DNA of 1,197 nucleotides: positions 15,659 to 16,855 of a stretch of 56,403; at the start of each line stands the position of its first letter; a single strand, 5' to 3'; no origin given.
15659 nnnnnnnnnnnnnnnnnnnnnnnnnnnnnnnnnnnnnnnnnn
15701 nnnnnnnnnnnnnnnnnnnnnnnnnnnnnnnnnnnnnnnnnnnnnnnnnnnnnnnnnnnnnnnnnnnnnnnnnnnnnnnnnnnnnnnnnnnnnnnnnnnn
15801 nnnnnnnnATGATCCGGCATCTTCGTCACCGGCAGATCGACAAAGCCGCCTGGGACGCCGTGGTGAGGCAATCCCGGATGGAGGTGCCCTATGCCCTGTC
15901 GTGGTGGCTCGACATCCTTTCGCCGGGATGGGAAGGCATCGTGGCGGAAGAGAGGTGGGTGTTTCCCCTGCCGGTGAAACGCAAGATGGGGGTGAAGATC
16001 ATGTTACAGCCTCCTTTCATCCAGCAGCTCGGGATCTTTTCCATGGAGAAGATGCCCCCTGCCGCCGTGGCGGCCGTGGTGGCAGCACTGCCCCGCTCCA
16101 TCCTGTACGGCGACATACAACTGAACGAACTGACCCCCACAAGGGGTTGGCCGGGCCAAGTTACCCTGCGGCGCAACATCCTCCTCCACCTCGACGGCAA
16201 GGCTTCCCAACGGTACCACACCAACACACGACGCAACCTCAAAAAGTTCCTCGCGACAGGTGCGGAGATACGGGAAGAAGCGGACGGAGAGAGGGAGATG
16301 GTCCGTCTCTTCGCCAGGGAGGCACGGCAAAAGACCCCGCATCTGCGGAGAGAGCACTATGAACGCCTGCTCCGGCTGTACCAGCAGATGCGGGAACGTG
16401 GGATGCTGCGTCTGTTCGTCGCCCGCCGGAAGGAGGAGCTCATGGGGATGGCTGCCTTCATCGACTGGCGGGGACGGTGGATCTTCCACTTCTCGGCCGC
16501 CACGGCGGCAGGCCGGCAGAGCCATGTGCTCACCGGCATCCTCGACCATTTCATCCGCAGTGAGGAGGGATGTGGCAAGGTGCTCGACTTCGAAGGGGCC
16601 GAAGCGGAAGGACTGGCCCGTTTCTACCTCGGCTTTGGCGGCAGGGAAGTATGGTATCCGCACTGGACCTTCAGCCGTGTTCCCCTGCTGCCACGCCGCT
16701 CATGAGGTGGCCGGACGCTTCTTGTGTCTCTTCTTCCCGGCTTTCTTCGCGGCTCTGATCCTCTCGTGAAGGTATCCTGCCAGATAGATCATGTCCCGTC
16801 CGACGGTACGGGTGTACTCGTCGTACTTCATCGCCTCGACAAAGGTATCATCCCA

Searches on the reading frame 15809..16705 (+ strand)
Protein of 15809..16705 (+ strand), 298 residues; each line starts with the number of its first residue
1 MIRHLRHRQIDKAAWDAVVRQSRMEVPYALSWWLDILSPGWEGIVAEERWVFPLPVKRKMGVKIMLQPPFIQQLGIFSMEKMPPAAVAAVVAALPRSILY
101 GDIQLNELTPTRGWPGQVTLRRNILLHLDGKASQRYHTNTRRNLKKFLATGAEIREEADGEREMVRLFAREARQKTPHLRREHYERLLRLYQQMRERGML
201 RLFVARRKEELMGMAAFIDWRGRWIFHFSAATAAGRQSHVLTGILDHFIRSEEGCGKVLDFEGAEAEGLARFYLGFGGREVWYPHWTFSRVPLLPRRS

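Call 66: search_protein_families(library=pfam, proteins=[window:15809-16705:+], max_evalue=0.001)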
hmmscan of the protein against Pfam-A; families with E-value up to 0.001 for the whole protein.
window:15809-16705:+ (298 aa): 1 family
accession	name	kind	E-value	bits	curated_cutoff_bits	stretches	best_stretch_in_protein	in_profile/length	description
PF13480.13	Acetyltransf_6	-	4.6e-08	33.8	22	1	136-250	3-122/143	Acetyltransferase (GNAT) domain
